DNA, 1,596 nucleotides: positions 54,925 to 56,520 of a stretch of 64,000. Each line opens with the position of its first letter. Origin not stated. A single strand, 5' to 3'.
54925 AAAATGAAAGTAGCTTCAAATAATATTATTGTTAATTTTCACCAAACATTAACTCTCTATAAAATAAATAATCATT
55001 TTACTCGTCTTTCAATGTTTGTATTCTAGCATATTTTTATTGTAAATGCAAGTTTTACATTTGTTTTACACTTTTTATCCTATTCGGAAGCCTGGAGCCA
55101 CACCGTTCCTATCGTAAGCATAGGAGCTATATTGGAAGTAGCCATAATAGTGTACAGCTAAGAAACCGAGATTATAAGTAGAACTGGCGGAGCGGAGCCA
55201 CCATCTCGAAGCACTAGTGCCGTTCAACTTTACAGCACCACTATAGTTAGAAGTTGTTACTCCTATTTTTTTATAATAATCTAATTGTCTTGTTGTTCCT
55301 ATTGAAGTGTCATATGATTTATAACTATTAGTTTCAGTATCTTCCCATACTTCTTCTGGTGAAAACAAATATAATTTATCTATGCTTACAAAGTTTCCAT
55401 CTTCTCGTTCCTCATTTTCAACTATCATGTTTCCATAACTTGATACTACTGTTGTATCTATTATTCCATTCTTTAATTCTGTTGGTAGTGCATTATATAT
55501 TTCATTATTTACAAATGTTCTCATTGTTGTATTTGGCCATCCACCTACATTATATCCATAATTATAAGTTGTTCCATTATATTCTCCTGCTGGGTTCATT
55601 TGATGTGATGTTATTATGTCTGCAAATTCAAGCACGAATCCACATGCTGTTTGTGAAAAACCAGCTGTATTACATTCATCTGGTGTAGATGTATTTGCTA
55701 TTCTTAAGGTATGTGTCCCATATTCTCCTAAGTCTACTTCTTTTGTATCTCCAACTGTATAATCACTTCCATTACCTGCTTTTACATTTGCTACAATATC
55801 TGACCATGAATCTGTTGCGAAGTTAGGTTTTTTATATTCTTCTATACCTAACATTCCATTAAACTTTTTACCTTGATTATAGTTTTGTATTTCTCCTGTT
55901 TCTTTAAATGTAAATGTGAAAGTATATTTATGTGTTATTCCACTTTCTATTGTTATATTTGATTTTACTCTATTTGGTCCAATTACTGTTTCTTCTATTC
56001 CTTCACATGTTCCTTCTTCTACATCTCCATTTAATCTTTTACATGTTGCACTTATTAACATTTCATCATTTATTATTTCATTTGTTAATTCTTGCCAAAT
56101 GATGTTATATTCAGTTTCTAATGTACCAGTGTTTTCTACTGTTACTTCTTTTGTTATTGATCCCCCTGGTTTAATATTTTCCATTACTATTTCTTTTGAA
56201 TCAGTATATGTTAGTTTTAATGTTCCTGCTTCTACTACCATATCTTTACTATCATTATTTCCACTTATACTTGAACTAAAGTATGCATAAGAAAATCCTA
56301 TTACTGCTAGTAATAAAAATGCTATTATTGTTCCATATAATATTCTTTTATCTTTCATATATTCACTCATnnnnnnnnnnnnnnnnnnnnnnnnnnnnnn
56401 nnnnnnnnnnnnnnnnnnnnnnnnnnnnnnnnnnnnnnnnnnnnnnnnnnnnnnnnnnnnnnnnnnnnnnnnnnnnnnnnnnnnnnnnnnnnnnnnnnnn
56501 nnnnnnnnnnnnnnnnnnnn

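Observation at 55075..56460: TasA/camelysin-like secreted protein behind a promoter combining a perfect Cheo (LexA-type) box, a G7 homopolymer and a 13-bp tandem repeat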

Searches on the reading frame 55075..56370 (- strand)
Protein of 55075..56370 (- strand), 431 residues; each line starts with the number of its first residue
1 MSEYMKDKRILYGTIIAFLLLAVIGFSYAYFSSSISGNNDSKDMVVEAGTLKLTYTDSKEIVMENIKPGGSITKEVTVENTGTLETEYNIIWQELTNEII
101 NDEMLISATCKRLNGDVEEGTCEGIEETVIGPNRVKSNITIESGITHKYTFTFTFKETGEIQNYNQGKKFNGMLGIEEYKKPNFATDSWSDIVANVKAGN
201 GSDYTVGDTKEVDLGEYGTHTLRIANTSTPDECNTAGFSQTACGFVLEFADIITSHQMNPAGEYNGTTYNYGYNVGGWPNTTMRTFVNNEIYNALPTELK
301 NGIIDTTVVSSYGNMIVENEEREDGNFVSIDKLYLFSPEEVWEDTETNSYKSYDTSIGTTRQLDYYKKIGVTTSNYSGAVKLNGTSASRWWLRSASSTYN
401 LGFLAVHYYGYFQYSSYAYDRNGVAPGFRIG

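Call 6: search_protein_families(library=pfam, proteins=[window:55075-56370:-], max_evalue=0.01)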
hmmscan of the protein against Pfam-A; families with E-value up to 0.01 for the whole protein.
window:55075-56370:- (431 aa): 2 families
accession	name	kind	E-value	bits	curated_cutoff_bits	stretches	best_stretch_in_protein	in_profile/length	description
PF19789.6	DUF6273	-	1.1e-14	55.1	23.5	1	265-430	20-170/172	Domain of unknown function (DUF6273)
PF12389.13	Peptidase_M73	-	5e-13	49.8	22.5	1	8-87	4-79/196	Camelysin metallo-endopeptidase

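Call 7: search_protein_families(library=ncbifam, proteins=[window:55075-56370:-], max_evalue=0.01)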
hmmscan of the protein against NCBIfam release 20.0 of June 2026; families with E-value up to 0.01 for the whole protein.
window:55075-56370:- (431 aa): 2 families
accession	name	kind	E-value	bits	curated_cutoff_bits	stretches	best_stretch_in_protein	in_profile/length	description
TIGR04090.1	exp_by_SipW_IV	subfamily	2.6e-06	27.3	60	1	13-99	5-85/241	BsaA family SipW-dependent biofilm matrix protein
NF046066.1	BioflmMtrxTasA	equivalog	0.00013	21.5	450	1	8-86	5-80/264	biofilm matrix protein TasA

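Call 11: find_homologous_proteins(query=window:55075-56370:-, max_evalue=0.001)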
Query window:55075-56370:- (431 aa): 7857 proteins with E <= 0.001 among 8000 candidates; the best 120 are listed.
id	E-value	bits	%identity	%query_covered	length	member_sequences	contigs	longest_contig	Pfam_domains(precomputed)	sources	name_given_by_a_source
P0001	1.2e-284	962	100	99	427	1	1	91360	PF19789.7,PF12389.14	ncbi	-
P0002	4.4e-204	696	78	99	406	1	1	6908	PF19789.7,PF12389.14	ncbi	-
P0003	2.6e-174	598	66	99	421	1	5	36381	PF19789.7,PF12389.14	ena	-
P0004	2.9e-171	588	63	99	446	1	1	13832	PF19789.7,PF12389.14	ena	-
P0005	1.7e-169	582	66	99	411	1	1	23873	PF19789.7,PF12389.14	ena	-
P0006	3.0e-166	572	63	99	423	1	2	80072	PF19789.7,PF12389.14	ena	-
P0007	8.7e-166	570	63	99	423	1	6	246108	PF19789.7,PF12389.14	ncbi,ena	-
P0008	1.7e-164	566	63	99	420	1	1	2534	PF19789.7,PF12389.14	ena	-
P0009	4.2e-164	565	63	99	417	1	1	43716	PF19789.7,PF12389.14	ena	-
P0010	5.0e-164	564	63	99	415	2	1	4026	PF19789.7,PF12389.14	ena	-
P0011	5.6e-164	564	64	99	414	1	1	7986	PF19789.7,PF12389.14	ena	-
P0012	5.9e-164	564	63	99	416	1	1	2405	PF19789.7,PF12389.14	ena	-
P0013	9.6e-164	563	62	99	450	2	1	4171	PF19789.7,PF12389.14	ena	-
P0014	1.4e-163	563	63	99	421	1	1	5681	PF19789.7,PF12389.14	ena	-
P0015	1.8e-163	562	64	99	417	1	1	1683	PF19789.7,PF12389.14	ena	-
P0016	2.2e-163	562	65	99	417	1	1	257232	PF19789.7,PF12389.14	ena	-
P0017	2.5e-163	562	64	99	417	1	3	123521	PF19789.7,PF12389.14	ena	-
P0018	3.5e-163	561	62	99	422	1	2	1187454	PF19789.7,PF12389.14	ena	-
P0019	4.1e-163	561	64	99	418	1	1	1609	PF19789.7,PF12389.14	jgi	jgi:hypothetical protein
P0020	8.5e-163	560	63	99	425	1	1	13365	PF19789.7,PF12389.14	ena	-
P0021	1.5e-162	559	63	99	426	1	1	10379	PF19789.7,PF12389.14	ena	-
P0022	2.0e-162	559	63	99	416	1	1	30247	PF19789.7,PF12389.14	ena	-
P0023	2.5e-162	559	63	99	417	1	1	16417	PF19789.7,PF12389.14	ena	-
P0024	2.9e-162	558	63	99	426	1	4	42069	PF19789.7,PF12389.14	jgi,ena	-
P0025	4.2e-162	558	63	99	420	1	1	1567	PF19789.7,PF12389.14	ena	-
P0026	1.7e-161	556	63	99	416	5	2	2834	PF19789.7,PF12389.14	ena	-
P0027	2.2e-161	556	63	99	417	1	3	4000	PF19789.7,PF12389.14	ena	-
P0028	3.6e-161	555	63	99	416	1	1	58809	PF19789.7,PF12389.14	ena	-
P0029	3.9e-161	555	64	99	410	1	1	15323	PF19789.7,PF12389.14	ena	-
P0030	4.5e-161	555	63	99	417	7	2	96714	PF19789.7,PF12389.14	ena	-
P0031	6.0e-161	554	62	99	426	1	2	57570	PF19789.7,PF12389.14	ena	-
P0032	6.3e-161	554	64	99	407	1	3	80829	PF19789.7,PF12389.14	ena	-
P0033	7.6e-161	554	63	99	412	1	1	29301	PF19789.7,PF12389.14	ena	-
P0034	7.7e-161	554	61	99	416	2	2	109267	PF19789.7,PF12389.14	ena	-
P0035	7.8e-161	554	64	99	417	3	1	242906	PF19789.7,PF12389.14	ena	-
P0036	1.3e-160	553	63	99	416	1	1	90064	PF19789.7,PF12389.14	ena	-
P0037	3.2e-160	552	61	99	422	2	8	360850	PF19789.7,PF12389.14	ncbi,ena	-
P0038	3.3e-160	552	63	99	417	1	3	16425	PF19789.7,PF12389.14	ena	-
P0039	3.5e-160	552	62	99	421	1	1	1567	PF19789.7,PF12389.14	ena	-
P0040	6.5e-160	551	62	99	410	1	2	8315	PF19789.7,PF12389.14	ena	-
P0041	7.2e-160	551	62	99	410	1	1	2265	PF19789.7,PF12389.14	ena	-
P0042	1.1e-159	550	62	99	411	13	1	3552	PF19789.7,PF12389.14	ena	-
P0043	1.2e-159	550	64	99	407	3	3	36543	PF19789.7,PF12389.14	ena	-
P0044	1.6e-159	549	63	99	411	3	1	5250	PF19789.7,PF12389.14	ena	-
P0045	2.2e-159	549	62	99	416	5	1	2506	PF19789.7,PF12389.14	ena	-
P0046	2.3e-159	549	63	99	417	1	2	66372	PF19789.7,PF12389.14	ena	-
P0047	7.4e-159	547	63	99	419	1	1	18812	PF19789.7,PF12389.14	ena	-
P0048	8.0e-159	547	61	99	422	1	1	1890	PF19789.7,PF12389.14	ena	-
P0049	8.3e-159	547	61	99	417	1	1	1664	PF19789.7,PF12389.14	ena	-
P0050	8.9e-159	547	63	99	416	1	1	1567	PF19789.7,PF12389.14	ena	-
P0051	9.4e-159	547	61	99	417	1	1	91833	PF19789.7,PF12389.14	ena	-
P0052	9.6e-159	547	61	99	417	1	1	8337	PF19789.7,PF12389.14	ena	-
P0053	1.2e-158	546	62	99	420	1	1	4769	PF19789.7,PF12389.14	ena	-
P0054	1.3e-158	546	62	99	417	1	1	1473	PF19789.7,PF12389.14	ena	-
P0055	1.6e-158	546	63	99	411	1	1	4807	PF19789.7,PF12389.14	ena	-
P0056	1.8e-158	546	65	99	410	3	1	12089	PF19789.7,PF12389.14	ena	-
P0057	2.1e-158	546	63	99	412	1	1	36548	PF19789.7,PF12389.14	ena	-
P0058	2.6e-158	545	63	99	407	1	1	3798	PF19789.7,PF12389.14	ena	-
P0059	3.7e-158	545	63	99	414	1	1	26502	PF19789.7,PF12389.14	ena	-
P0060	6.0e-158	544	62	99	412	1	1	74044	PF19789.7,PF12389.14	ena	-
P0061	8.7e-158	544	63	99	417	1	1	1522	PF19789.7,PF12389.14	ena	-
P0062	9.0e-158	544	62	99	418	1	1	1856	PF19789.7,PF12389.14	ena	-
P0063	9.7e-158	544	63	97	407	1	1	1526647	PF19789.7,PF12389.14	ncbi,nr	ncbi:MAG: CalY family protein [Clostridium sp.]|nr:MAG: CalY family protein [Clostridium sp.]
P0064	1.1e-157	543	64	99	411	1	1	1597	PF19789.7,PF12389.14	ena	-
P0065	1.1e-157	543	62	99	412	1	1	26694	PF19789.7,PF12389.14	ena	-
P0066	1.2e-157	543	63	99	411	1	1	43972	PF19789.7,PF12389.14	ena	-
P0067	1.4e-157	543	61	99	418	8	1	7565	PF19789.7,PF12389.14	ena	-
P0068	1.6e-157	543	63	99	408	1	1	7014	PF19789.7,PF12389.14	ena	-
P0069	4.0e-157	542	62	99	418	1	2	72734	PF19789.7,PF12389.14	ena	-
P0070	4.2e-157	541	61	99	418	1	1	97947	PF19789.7,PF12389.14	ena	-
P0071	4.3e-157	541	61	99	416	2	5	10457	PF19789.7,PF12389.14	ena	-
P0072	4.3e-157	541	61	99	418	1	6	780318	PF19789.7,PF12389.14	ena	-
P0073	4.4e-157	541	61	99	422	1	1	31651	PF19789.7,PF12389.14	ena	-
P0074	4.4e-157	541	62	99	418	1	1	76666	PF19789.7,PF12389.14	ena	-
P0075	5.0e-157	541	62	99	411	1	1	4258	PF19789.7,PF12389.14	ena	-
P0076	5.5e-157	541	63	99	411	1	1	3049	PF19789.7,PF12389.14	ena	-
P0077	6.0e-157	541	59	99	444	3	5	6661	PF19789.7,PF12389.14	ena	-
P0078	7.1e-157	541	62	99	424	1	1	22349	PF19789.7,PF12389.14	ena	-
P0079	7.5e-157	541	63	99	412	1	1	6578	PF19789.7,PF12389.14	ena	-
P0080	8.6e-157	540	62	99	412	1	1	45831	PF19789.7,PF12389.14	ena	-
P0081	9.1e-157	540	62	99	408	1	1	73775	PF19789.7,PF12389.14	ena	-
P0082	9.5e-157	540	61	99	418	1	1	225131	PF19789.7,PF12389.14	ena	-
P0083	1.0e-156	540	60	99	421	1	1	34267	PF19789.7,PF12389.14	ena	-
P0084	1.4e-156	540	61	99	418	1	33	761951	PF19789.7,PF12389.14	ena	-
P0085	1.5e-156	540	63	99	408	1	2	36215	PF19789.7,PF12389.14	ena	-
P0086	1.5e-156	540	62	99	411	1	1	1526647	PF19789.7,PF12389.14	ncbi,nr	ncbi:MAG: CalY family protein [Clostridium sp.]|nr:MAG: CalY family protein [Clostridium sp.]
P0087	1.6e-156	540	62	99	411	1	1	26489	PF19789.7,PF12389.14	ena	-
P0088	2.1e-156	539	60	99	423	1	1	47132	PF19789.7,PF12389.14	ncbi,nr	ncbi:MAG: CalY family protein [Clostridium sp.]|nr:CalY family protein [Clostridium sp.]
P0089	2.4e-156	539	62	99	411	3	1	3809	PF19789.7,PF12389.14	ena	-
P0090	3.0e-156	539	63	99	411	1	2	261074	PF19789.7,PF12389.14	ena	-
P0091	3.5e-156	538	62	99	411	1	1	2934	PF19789.7,PF12389.14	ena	-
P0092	4.4e-156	538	62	99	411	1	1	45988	PF19789.7,PF12389.14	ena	-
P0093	5.5e-156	538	63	99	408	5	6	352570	PF19789.7,PF12389.14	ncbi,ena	-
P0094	6.0e-156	538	60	99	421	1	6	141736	PF19789.7,PF12389.14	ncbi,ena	-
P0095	6.4e-156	538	60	99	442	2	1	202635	PF19789.7,PF12389.14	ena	-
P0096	6.4e-156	538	62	99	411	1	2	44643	PF19789.7,PF12389.14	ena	-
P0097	6.9e-156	537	61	99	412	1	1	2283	PF19789.7,PF12389.14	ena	-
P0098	8.1e-156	537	61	99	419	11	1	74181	PF19789.7,PF12389.14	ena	-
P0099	9.1e-156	537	62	99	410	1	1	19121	PF19789.7,PF12389.14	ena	-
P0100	9.4e-156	537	60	99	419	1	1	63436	PF19789.7,PF12389.14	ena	-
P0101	1.1e-155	537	62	99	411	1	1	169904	PF19789.7,PF12389.14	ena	-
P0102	1.1e-155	537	61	99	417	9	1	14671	PF19789.7,PF12389.14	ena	-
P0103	1.5e-155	536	61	99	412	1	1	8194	PF19789.7,PF12389.14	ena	-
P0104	2.2e-155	536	62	99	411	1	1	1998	PF19789.7,PF12389.14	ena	-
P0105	2.4e-155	536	62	99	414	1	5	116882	PF19789.7,PF12389.14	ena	-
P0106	3.8e-155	535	62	99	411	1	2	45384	PF19789.7,PF12389.14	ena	-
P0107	4.4e-155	535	62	99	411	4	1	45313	PF19789.7,PF12389.14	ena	-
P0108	4.4e-155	535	61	99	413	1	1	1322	PF19789.7,PF12389.14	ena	-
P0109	4.7e-155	535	60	99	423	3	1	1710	PF19789.7,PF12389.14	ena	-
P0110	5.7e-155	534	62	99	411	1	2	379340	PF19789.7,PF12389.14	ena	-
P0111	6.0e-155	534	61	99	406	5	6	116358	PF19789.7,PF12389.14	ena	-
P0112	6.0e-155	534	62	99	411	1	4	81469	PF19789.7,PF12389.14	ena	-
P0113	7.3e-155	534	62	99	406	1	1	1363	PF19789.7,PF12389.14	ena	-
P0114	7.4e-155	534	61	99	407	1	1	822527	PF19789.7,PF12389.14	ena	-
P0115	8.6e-155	534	62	99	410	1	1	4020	PF19789.7,PF12389.14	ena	-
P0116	9.7e-155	534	61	99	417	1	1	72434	PF19789.7,PF12389.14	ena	-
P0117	9.8e-155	534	62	99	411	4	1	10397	PF19789.7,PF12389.14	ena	-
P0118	1.2e-154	533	59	99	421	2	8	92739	PF19789.7,PF12389.14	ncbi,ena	-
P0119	1.2e-154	533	62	99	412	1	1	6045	PF19789.7,PF12389.14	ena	-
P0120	1.2e-154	533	60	99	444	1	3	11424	PF19789.7,PF12389.14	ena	-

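Call 12: find_related_loci(query=window:55075-56370:-, collection=genome_contigs, flank=6000)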
Query window:55075-56370:- (431 aa) in genome_contigs; peptide patterns used: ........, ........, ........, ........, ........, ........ (x = any residue, [..] = any of these).
75 stretches matched a pattern; 47 encode a relative of the query (tblastn E <= 1e-3); 46 distinct loci.
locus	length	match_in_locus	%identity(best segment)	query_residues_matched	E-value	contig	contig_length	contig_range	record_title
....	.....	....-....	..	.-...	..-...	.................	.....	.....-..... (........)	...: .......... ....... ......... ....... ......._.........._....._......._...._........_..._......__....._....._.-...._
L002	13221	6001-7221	59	4-431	3e-154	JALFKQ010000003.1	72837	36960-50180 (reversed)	MAG: Mycoplasmatota bacterium isolate SUG767 k141_232858, whole genome shotgun sequence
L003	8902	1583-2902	58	5-430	3e-153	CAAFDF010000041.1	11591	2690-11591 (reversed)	MAG TPA_asm: Bacilli bacterium, isolate HGM10775, WGS project CAAFDF010000000 data, contig: SRS077231_35_k99_18984, whol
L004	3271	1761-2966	59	5-431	3e-160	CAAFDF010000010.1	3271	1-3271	MAG TPA_asm: Bacilli bacterium, isolate HGM10775, WGS project CAAFDF010000000 data, contig: SRS077231_35_k99_4804, whole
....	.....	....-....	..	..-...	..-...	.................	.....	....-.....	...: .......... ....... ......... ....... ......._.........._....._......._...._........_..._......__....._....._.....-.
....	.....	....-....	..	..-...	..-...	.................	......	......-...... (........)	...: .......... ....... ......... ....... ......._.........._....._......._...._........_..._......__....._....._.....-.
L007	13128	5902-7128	60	5-431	5e-163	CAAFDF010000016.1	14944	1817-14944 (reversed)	MAG TPA_asm: Bacilli bacterium, isolate HGM10775, WGS project CAAFDF010000000 data, contig: SRS077231_35_k99_6405, whole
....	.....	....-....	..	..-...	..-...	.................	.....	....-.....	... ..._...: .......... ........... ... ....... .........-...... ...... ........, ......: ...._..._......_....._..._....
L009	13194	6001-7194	55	15-431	4e-138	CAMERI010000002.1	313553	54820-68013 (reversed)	MAG: uncultured bacterium isolate SRR11489791_bin.18_metaWRAP_v1.3_MAG genome assembly, contig: ERZ11466804.4, whole gen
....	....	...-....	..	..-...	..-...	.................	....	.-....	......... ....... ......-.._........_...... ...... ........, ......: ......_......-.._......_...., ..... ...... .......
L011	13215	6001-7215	54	6-431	9e-136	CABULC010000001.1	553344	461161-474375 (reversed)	MAG TPA_asm: uncultured Clostridium sp. isolate MGYG-HGUT-04102 genome assembly, contig: GUT_GENOME256424_1, whole genom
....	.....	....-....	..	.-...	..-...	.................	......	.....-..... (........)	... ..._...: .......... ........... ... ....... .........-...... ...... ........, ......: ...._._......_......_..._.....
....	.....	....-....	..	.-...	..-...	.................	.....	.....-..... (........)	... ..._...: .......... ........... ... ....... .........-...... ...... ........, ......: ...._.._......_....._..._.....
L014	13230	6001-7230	53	5-431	5e-130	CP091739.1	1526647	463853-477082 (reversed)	MAG: Clostridium sp. isolate nC27_bin.11.fa chromosome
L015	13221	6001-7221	52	6-431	2e-129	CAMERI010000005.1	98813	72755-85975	MAG: uncultured bacterium isolate SRR11489791_bin.18_metaWRAP_v1.3_MAG genome assembly, contig: ERZ11466804.104, whole g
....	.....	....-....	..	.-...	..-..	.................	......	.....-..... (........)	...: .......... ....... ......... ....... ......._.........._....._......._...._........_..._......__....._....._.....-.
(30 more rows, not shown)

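Call 16: find_encoding_contigs(protein=P0001, flank=10000, max_places=10)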
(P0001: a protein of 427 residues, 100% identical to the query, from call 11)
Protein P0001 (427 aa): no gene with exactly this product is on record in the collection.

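Call 17: find_encoding_contigs(protein=P0002, flank=6000, max_places=10)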
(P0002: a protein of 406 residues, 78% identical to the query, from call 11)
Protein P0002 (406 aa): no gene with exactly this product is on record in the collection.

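Call 18: find_encoding_contigs(protein=P0003, flank=3000, max_places=10)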
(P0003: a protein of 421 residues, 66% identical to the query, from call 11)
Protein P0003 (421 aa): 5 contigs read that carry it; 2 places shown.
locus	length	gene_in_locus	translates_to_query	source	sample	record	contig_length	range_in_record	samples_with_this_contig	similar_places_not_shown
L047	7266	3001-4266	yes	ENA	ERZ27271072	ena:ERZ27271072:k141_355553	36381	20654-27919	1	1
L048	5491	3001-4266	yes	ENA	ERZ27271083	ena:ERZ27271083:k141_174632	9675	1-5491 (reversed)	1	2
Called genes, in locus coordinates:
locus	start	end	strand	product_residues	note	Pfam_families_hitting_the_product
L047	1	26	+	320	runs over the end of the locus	-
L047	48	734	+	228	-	PF00300:His_Phos_1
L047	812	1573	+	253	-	PF01145:Band_7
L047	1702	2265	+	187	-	PF01832:Glucosaminidase (weak)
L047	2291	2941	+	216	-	-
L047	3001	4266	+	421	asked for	PF12389:Peptidase_M73, PF19789:DUF6273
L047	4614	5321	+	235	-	-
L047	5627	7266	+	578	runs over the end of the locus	PF01336:tRNA_anti-codon, PF00152:tRNA-synt_2, PF02938:GAD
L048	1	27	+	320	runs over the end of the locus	-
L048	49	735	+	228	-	PF00300:His_Phos_1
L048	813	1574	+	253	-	PF01145:Band_7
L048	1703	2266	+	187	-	PF01832:Glucosaminidase (weak)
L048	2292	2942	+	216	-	-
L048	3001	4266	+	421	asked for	PF12389:Peptidase_M73, PF19789:DUF6273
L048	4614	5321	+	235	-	-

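Call 19: find_encoding_contigs(protein=P0084, flank=3000, max_places=10)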
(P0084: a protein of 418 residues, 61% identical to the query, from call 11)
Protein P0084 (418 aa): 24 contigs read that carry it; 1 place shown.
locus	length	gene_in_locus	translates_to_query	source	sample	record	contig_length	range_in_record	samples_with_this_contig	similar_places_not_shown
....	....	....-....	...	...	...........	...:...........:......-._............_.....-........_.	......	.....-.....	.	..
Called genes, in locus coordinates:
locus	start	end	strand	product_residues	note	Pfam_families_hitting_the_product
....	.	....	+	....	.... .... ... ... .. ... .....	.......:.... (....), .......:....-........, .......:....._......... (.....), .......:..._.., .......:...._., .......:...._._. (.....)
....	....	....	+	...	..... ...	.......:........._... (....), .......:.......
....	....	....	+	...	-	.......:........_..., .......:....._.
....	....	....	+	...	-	-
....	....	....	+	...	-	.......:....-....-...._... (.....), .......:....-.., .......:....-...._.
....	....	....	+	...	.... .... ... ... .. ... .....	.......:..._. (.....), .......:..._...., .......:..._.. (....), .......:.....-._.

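Call 66: predict_structure(alignment_id=A1)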
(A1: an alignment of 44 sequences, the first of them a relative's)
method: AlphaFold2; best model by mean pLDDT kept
length: 427 residues; sequences in the alignment: 44
mean_pLDDT: 67.1   pTM: 0.60
mean pLDDT of the five models: 67.1, 66.7, 59.2, 58.5, 57.6
residues with pLDDT >= 90: 33; 70-90: 195; 50-70: 78; < 50: 121
segments of 3 or more residues with pLDDT < 50: 25-38, 231-238, 270-274, 306-355, 369-371, 379-418
pLDDT, mean of each block of 10 residues (from residue 1): 67 77 49 44 79 81 82 85 83 83 91 86 80 83 91 73 83 84 88 79 90 88 64 45 76 60 60 54 80 85 48 30 38 42 45 55 64 51 44 39 47 45 69
secondary structure, 60 per line:
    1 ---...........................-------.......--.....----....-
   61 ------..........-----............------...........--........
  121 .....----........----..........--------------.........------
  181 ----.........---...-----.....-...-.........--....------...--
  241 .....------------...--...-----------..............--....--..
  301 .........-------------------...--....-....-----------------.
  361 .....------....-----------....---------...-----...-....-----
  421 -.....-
elements in order: H4-30 E41-44 E47-51 E56-59 E67-76 E82-93 E100-110 E113-125 E130-137 E142-151 E166-174 H185-193 E205-209 E215-223 H226-229 E241-245 E258-260 E263-265 H277-290 H293-296 E299-309 E329-331 H334-337 H339-342 H360-365 H372-375 E387-390 E400-402 E408-410 H412-415 E422-426
